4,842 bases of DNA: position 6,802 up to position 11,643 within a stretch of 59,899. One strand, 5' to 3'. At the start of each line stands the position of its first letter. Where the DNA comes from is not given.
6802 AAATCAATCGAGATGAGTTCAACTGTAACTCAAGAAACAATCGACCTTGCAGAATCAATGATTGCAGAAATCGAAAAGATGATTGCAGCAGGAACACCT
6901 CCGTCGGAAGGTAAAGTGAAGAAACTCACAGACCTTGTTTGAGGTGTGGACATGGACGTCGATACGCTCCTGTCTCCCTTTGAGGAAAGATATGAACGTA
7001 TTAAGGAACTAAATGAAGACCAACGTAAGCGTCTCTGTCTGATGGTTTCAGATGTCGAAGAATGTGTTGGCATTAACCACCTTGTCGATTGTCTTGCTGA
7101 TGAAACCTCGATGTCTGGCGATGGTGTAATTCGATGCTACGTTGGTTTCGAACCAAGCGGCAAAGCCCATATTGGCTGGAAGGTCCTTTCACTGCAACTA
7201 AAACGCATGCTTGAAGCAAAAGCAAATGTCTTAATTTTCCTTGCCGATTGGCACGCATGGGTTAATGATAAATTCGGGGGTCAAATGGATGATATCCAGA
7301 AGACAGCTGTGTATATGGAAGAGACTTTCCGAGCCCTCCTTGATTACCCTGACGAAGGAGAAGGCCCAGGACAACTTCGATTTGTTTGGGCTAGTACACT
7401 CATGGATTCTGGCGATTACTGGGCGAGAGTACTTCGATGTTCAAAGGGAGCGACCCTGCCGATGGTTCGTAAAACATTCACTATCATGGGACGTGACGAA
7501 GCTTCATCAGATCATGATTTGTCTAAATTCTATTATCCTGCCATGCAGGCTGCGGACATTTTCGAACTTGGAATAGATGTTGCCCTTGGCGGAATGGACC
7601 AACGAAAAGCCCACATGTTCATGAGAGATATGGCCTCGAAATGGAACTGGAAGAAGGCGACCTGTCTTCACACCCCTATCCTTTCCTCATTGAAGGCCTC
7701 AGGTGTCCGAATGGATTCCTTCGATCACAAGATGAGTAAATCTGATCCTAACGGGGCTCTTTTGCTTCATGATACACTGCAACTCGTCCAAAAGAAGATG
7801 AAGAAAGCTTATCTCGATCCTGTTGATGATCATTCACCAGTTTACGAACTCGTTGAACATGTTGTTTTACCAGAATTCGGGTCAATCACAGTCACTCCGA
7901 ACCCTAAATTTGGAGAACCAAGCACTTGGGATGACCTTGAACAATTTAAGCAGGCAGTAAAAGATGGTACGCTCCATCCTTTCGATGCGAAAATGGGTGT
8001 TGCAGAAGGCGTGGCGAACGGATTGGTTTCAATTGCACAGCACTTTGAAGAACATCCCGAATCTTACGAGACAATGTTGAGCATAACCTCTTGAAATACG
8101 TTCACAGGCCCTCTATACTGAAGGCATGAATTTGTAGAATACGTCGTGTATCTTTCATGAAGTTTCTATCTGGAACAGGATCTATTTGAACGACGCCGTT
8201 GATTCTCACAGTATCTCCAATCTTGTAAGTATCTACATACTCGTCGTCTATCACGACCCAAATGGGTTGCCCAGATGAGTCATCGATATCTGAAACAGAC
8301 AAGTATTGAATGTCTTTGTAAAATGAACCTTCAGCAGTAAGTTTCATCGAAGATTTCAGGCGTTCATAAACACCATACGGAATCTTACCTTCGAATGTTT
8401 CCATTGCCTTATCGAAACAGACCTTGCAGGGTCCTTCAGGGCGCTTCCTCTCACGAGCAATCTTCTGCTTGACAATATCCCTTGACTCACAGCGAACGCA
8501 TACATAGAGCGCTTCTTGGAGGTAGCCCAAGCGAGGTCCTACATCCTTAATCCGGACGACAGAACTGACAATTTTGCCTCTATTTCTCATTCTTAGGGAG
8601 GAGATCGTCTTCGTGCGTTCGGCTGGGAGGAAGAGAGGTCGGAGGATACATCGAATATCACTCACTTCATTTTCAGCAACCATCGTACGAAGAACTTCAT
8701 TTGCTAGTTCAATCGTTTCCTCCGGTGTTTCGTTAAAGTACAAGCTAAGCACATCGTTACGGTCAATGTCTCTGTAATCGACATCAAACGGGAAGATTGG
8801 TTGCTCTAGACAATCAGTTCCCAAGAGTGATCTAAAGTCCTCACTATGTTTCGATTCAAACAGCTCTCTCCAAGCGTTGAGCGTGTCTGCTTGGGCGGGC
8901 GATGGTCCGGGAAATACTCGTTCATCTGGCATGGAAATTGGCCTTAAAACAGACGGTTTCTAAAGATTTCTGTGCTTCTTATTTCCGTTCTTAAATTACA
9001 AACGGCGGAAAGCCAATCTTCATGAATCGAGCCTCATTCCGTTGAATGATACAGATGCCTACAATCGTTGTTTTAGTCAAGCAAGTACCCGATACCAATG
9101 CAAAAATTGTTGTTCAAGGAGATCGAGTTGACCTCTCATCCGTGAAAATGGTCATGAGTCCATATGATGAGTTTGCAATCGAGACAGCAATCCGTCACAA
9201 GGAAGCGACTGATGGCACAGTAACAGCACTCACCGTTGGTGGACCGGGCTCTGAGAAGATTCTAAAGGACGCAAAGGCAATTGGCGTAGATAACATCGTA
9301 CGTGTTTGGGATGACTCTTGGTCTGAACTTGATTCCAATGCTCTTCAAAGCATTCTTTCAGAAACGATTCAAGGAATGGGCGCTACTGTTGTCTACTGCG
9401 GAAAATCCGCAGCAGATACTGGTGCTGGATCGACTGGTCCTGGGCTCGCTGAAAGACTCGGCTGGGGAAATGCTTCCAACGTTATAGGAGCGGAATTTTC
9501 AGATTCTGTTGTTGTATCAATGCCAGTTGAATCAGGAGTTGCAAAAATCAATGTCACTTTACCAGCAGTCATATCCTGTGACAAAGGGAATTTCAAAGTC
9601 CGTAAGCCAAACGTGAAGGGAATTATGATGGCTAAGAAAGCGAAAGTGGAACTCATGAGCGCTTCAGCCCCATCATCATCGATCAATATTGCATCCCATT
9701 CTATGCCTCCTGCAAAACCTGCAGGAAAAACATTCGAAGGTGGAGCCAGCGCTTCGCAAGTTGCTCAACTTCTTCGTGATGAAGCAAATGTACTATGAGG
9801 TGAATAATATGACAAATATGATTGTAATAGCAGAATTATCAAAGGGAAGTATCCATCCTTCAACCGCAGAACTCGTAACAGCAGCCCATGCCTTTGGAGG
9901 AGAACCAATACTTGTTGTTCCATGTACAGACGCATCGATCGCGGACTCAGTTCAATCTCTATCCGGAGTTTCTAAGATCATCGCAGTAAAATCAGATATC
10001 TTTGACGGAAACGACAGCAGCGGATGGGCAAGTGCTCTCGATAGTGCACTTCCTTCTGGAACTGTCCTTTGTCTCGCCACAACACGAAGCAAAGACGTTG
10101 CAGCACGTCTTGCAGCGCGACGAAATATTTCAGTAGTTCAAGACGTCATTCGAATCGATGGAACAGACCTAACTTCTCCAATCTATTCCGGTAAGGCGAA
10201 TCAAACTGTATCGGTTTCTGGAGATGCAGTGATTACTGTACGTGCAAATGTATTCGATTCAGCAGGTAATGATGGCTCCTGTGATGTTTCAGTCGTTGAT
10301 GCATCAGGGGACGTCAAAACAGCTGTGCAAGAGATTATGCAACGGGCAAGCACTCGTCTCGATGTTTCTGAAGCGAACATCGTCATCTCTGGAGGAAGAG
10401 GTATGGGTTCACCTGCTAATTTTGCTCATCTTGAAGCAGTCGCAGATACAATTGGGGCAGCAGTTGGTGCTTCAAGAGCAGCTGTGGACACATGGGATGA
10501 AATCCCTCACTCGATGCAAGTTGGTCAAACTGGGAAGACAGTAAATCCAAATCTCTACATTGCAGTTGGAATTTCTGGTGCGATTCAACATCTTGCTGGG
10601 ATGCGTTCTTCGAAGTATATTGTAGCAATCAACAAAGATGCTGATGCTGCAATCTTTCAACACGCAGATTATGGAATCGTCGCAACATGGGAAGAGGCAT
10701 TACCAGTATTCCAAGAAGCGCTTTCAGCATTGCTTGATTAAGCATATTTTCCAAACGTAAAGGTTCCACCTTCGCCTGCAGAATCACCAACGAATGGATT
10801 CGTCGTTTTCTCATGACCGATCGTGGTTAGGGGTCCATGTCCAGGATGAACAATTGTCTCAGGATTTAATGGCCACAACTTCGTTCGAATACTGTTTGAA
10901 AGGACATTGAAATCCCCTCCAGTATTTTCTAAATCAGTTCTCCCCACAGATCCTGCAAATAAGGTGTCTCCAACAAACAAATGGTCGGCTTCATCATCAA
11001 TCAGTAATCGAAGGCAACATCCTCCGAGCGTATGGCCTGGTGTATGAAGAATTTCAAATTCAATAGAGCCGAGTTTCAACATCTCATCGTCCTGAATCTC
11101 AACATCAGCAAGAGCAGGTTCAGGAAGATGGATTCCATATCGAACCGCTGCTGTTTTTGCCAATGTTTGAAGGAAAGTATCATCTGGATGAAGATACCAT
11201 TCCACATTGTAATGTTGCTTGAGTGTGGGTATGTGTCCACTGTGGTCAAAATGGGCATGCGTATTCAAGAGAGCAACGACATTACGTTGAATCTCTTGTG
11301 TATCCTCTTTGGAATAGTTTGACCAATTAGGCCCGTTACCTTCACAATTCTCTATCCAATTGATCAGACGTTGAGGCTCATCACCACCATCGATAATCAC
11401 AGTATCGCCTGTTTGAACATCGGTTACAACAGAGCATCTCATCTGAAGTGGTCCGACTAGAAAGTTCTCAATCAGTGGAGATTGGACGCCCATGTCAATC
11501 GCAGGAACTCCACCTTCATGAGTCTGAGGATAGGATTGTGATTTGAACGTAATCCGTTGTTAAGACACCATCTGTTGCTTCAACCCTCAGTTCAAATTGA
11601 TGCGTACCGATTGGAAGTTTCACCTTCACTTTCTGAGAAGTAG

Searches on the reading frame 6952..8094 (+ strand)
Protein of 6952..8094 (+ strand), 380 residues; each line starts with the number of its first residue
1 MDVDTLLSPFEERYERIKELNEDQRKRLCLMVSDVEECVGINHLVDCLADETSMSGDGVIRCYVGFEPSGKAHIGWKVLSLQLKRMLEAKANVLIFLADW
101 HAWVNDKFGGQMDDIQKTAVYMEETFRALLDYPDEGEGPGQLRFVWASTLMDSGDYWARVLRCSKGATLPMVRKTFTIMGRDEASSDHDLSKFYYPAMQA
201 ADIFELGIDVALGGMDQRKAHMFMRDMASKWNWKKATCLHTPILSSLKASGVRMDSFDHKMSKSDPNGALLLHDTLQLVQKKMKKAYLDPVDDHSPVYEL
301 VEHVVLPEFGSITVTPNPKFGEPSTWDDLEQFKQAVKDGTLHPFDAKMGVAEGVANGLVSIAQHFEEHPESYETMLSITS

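Call 60: search_protein_families(library=pfam, proteins=[window:6952-8094:+], max_evalue=0.001)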
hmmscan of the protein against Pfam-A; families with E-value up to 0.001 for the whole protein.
window:6952-8094:+ (380 aa): 1 family
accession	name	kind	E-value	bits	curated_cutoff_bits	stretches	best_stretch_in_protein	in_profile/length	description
PF00579.31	tRNA-synt_1b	-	4.7e-37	128.3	21.1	1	59-354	5-287/292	tRNA synthetases class I (W and Y)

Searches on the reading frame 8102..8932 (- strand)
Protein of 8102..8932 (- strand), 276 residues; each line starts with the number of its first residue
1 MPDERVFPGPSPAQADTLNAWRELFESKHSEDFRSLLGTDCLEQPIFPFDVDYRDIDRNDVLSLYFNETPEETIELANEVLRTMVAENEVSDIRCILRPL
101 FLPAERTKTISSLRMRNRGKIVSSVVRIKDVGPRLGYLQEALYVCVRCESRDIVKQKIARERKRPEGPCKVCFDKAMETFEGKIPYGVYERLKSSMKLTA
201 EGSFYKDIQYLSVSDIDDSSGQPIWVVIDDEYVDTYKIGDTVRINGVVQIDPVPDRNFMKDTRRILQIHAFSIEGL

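Call 18: search_protein_families(library=pfam, proteins=[window:8102-8932:-], max_evalue=0.001)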
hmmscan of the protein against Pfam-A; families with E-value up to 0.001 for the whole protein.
window:8102-8932:- (276 aa): 1 family
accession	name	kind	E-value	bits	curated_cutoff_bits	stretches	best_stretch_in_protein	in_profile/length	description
PF17207.9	MCM_OB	-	0.00066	19.9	24.8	0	124-250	19-124/126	MCM OB domain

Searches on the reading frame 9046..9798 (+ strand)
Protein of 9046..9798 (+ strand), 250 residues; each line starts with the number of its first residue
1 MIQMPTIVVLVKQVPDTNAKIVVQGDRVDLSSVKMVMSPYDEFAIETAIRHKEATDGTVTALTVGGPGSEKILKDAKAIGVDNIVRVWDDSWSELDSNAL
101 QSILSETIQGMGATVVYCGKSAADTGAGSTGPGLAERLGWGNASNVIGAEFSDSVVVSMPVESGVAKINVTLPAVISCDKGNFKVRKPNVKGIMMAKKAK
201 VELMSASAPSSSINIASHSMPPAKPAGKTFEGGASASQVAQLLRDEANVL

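Call 60: search_protein_families(library=pfam, proteins=[window:9046-9798:+], max_evalue=0.001)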
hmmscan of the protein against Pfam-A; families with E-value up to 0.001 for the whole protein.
window:9046-9798:+ (250 aa): 1 family
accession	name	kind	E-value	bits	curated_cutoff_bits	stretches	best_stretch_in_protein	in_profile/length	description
PF01012.27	ETF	-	1.2e-34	120.1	26.7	1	32-208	8-180/181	Electron transfer flavoprotein domain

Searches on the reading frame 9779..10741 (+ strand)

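Call 18: search_protein_families(library=pfam, proteins=[window:9779-10741:+], max_evalue=0.001)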
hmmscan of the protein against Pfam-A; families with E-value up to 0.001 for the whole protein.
window:9779-10741:+ (320 aa): 2 families
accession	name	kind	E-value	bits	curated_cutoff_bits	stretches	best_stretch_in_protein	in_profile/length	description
PF00766.25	ETF_alpha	-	1.7e-32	111.6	27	1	195-276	1-81/81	Electron transfer flavoprotein FAD-binding domain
PF01012.27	ETF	-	4.1e-26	92.3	26.7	1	16-175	3-178/181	Electron transfer flavoprotein domain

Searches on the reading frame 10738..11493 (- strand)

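Call 60: search_protein_families(library=pfam, proteins=[window:10738-11493:-], max_evalue=0.001)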
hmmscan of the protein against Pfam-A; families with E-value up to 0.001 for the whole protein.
window:10738-11493:- (251 aa): 2 families
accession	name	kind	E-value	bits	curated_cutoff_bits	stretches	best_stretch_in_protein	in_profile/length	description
PF00753.33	Lactamase_B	-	6.2e-24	85.5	22.7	1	15-219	3-196/196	Metallo-beta-lactamase superfamily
PF12706.13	Lactamase_B_2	-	6e-06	26.4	27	1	70-178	29-144/200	Beta-lactamase superfamily domain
